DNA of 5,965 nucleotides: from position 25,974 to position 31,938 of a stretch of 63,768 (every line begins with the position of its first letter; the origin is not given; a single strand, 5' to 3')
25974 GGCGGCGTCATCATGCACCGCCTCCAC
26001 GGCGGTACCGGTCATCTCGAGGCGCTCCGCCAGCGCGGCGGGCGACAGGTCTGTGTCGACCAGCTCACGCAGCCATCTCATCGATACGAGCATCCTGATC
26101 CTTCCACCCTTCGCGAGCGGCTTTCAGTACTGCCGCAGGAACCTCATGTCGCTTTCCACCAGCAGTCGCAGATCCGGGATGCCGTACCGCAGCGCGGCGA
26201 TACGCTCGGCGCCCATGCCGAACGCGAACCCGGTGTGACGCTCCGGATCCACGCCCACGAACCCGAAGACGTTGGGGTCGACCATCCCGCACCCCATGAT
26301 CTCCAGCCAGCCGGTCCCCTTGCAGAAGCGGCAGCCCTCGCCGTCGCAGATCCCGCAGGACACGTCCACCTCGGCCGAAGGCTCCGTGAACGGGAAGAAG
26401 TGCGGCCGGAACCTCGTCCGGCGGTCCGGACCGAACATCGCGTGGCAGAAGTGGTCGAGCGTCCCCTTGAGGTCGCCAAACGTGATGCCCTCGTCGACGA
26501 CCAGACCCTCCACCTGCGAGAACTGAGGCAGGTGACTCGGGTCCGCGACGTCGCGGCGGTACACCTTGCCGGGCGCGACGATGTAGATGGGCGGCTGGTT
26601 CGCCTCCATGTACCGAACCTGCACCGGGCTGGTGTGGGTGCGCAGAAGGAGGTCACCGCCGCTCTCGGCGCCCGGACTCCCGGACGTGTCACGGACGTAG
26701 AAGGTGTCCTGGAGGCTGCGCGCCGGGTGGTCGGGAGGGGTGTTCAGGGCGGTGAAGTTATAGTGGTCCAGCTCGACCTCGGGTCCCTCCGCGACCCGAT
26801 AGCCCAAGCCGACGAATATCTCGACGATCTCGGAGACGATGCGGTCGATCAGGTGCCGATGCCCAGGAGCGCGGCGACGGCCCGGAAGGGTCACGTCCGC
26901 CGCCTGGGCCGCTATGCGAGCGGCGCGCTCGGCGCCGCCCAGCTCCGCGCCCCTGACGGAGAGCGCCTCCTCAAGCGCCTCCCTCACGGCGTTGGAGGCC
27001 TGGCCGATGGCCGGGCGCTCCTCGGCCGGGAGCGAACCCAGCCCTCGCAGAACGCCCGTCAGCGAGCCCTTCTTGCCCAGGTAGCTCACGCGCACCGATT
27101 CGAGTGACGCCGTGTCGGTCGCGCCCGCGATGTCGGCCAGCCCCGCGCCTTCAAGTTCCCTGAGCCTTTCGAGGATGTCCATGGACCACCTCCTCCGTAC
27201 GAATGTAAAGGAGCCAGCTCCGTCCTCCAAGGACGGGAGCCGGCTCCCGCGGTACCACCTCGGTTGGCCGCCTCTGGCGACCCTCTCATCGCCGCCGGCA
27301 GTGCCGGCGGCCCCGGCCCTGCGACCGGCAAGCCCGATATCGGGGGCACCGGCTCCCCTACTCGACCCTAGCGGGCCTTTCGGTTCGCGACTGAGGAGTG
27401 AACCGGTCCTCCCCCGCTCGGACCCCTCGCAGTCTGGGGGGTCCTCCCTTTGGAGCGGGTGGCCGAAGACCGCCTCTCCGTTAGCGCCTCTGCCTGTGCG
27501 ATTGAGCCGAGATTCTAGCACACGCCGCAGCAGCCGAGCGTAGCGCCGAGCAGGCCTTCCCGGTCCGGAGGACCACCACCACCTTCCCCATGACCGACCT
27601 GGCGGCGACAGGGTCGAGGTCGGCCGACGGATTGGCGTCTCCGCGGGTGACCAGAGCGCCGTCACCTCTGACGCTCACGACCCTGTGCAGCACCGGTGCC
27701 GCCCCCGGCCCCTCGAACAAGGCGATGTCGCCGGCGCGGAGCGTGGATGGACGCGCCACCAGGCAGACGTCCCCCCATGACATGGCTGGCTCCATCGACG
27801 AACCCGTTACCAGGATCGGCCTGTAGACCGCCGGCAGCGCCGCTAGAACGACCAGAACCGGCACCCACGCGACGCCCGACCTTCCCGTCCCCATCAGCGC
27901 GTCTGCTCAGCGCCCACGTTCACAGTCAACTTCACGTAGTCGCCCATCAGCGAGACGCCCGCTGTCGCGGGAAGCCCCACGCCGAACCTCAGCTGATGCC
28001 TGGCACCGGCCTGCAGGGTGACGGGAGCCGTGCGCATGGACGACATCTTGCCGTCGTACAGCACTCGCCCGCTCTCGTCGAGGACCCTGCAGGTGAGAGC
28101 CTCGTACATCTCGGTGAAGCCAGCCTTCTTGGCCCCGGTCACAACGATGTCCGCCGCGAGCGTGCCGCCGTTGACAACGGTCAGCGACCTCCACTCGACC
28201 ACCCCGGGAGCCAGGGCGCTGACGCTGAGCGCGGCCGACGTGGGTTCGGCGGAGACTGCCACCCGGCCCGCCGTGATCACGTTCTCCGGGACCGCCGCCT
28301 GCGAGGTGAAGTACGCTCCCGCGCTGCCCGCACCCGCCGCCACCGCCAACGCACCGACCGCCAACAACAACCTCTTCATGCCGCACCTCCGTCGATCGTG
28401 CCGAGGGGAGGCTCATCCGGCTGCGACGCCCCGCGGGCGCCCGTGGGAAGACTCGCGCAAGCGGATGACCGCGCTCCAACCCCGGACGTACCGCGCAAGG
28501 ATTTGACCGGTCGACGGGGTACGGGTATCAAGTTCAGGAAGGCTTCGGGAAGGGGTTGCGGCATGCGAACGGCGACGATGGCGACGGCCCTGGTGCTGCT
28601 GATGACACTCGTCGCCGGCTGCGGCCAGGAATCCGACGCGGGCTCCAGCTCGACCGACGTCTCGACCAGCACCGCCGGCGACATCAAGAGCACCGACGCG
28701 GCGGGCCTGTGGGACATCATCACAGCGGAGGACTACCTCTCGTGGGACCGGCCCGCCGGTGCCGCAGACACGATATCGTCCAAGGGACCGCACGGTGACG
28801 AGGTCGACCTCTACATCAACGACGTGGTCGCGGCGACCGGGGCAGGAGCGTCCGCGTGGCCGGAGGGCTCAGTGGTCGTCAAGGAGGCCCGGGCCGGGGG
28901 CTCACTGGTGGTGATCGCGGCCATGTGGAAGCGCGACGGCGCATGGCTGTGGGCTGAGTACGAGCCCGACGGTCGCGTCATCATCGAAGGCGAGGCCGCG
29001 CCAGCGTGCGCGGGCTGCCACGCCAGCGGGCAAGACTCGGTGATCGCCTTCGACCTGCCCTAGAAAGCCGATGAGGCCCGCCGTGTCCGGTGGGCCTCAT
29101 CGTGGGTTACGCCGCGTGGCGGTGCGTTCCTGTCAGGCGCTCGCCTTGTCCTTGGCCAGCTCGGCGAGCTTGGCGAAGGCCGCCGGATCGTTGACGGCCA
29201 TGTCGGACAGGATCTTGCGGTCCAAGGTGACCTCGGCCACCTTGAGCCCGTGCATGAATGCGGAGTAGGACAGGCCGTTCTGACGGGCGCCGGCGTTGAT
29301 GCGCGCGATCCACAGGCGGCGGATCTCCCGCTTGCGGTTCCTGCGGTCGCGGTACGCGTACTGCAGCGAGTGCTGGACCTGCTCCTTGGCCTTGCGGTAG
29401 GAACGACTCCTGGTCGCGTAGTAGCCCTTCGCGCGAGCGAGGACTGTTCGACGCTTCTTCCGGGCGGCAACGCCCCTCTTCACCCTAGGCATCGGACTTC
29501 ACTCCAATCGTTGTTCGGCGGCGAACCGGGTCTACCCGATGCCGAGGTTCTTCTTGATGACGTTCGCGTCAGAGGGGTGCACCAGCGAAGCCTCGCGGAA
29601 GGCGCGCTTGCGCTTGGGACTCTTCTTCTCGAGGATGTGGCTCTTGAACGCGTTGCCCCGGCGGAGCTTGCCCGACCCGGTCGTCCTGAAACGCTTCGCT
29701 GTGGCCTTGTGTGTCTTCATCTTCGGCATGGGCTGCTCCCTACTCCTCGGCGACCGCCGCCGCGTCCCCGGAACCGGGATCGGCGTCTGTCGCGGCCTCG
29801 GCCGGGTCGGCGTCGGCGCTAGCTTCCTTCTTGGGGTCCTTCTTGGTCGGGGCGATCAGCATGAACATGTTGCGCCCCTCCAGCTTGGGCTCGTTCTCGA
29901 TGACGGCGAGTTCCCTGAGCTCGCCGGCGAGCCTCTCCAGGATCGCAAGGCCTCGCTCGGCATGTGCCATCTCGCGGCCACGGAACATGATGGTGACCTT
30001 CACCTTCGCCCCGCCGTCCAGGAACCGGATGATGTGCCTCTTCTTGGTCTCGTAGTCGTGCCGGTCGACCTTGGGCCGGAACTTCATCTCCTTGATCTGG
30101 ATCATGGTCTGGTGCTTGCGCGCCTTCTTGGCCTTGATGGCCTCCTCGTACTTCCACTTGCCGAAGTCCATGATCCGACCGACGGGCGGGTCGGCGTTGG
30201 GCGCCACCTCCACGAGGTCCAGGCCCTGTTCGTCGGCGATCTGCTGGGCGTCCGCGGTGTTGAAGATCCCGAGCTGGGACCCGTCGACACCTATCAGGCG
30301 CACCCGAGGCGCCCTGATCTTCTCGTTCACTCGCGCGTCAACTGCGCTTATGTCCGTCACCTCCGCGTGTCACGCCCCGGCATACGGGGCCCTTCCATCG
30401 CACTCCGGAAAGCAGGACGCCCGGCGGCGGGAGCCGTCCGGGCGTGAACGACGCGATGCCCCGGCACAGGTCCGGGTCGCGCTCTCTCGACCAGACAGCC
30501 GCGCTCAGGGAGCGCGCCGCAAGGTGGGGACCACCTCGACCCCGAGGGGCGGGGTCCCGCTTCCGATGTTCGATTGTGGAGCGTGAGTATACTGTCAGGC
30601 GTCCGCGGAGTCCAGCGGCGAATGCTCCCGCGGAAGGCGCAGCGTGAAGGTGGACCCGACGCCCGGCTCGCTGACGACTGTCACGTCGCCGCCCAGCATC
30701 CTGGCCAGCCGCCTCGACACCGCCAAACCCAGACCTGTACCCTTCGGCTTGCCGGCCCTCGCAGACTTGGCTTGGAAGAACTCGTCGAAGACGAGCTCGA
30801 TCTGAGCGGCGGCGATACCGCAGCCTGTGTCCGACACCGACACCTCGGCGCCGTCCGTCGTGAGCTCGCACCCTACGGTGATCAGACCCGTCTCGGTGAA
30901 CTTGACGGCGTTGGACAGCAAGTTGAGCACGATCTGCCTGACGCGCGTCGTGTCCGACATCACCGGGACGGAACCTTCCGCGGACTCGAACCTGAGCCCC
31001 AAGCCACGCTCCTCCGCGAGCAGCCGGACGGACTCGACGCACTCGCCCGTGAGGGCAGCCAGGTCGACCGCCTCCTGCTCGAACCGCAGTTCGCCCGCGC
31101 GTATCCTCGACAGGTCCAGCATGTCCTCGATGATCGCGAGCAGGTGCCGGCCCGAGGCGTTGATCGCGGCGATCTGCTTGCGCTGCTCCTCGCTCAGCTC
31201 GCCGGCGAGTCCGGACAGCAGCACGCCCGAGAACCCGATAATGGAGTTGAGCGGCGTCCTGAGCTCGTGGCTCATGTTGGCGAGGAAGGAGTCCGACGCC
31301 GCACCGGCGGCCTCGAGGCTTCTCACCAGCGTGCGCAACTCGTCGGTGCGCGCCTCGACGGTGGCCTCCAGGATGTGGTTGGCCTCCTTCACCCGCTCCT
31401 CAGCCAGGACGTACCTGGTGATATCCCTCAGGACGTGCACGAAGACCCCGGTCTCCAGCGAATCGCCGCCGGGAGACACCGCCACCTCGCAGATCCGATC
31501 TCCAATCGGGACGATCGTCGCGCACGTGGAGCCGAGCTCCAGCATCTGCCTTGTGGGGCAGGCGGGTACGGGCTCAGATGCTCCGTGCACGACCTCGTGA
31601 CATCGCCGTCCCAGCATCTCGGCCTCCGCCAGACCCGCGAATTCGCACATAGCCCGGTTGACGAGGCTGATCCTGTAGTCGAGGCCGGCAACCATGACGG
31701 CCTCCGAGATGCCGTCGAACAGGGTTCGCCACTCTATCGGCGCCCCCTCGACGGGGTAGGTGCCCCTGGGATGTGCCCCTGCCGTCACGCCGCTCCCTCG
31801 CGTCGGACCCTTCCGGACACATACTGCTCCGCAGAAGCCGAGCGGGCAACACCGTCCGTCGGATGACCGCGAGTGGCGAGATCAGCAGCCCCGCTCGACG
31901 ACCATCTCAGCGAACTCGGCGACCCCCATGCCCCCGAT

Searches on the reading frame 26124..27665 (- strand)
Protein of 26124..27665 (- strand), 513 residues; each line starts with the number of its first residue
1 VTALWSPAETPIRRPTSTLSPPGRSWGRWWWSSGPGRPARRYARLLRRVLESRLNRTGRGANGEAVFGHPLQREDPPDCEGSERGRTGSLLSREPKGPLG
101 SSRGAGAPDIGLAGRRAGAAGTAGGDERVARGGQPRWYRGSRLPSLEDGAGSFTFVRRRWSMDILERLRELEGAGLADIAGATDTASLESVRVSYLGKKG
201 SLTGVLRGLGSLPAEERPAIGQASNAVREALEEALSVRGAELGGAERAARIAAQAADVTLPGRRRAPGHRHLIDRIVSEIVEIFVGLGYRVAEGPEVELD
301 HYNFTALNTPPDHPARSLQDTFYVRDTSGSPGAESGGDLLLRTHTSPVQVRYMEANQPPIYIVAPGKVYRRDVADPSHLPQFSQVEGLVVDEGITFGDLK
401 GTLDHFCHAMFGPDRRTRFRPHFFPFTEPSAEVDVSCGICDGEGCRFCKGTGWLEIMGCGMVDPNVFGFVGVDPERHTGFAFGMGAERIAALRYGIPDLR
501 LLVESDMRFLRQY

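Call 38: search_protein_families(library=pfam, proteins=[window:26124-27665:-], max_evalue=0.00001)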
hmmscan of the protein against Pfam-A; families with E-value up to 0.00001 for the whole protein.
window:26124-27665:- (513 aa): 2 families
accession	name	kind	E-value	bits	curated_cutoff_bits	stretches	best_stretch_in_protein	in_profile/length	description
PF01409.25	tRNA-synt_2d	-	1.7e-97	326.2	19.8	1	256-513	2-246/246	tRNA synthetases class II core domain (F)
PF02912.23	Phe_tRNA-synt_N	-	2.2e-22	79.2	22.3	1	184-250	2-68/69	Aminoacyl tRNA synthetase class II, N-terminal domain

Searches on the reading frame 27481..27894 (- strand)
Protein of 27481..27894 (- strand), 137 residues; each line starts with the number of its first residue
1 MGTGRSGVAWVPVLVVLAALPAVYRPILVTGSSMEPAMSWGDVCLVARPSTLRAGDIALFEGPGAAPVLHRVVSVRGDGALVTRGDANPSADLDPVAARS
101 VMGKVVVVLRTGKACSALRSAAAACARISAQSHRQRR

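Call 85: search_protein_families(library=pfam, proteins=[window:27481-27894:-], max_evalue=0.01)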
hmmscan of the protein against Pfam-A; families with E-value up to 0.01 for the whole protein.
window:27481-27894:- (137 aa): 2 families
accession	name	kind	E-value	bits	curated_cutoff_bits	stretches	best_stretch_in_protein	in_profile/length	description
PF10502.14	Peptidase_S26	-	1.4e-06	28.8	22.9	1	12-78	11-83/168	Signal peptidase, peptidase S26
PF00717.28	Peptidase_S24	-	2e-05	24.7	23.3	1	29-106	40-116/116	Peptidase S24-like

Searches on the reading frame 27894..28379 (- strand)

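Call 85: search_protein_families(library=pfam, proteins=[window:27894-28379:-], max_evalue=0.01)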
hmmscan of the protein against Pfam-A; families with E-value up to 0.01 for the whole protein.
window:27894-28379:- (161 aa): 1 family
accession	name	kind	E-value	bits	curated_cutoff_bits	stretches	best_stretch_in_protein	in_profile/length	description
PF12389.13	Peptidase_M73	-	2.1e-05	24.9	22.5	1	7-79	11-81/196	Camelysin metallo-endopeptidase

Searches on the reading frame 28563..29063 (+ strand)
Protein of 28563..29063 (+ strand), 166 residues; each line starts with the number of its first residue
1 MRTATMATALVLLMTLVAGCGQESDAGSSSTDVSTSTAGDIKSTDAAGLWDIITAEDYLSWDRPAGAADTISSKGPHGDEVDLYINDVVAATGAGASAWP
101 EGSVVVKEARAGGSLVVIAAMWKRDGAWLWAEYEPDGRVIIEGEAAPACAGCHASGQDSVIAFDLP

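Call 85: search_protein_families(library=pfam, proteins=[window:28563-29063:+], max_evalue=0.01)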
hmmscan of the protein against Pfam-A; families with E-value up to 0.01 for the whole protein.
window:28563-29063:+ (166 aa): 1 family
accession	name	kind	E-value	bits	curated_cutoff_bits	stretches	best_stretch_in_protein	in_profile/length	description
PF16694.10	Cytochrome_P460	-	8.4e-06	26.6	27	1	82-158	24-119/125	Cytochrome P460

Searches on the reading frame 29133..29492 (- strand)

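Call 40: search_protein_families(library=pfam, proteins=[window:29133-29492:-], max_evalue=0.001)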
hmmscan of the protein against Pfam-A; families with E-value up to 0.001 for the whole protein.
window:29133-29492:- (119 aa): 1 family
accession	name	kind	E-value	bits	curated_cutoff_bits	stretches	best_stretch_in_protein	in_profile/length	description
PF00453.23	Ribosomal_L20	-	9.1e-45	151.6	30.8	1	3-109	1-107/107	Ribosomal protein L20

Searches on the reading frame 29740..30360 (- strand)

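Call 38: search_protein_families(library=pfam, proteins=[window:29740-30360:-], max_evalue=0.00001)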
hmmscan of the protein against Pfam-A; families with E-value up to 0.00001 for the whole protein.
window:29740-30360:- (206 aa): 2 families
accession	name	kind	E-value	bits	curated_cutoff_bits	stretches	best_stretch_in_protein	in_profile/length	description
PF00707.27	IF3_C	-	1.8e-35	121.2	34.8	1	87-171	1-85/86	Translation initiation factor IF-3, C-terminal domain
PF05198.21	IF3_N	-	5.7e-30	103.7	26.9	1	11-80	1-70/70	Translation initiation factor IF-3, N-terminal domain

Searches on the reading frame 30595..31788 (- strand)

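Call 38: search_protein_families(library=pfam, proteins=[window:30595-31788:-], max_evalue=0.00001)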
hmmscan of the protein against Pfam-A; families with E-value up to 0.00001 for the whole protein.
window:30595-31788:- (397 aa): 6 families
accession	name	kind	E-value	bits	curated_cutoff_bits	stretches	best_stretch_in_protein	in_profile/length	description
PF02518.31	HATPase_c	-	9.7e-29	100.5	26.4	1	279-388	2-110/111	Histidine kinase-, DNA gyrase B-, and HSP90-like ATPase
PF00512.31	HisKA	-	6.5e-21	74.6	26.9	1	167-232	4-66/66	His Kinase A (phospho-acceptor) domain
PF08448.16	PAS_4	-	1.1e-07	32.5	23.1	1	24-125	1-107/110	PAS fold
PF13188.13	PAS_8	-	1.6e-06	28.3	21.8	1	20-68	3-48/65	PAS domain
PF00989.32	PAS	-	5e-06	26.9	22.6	0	19-122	2-112/113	PAS fold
PF13426.13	PAS_9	-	7.9e-06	26.5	27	0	29-124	2-102/103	PAS domain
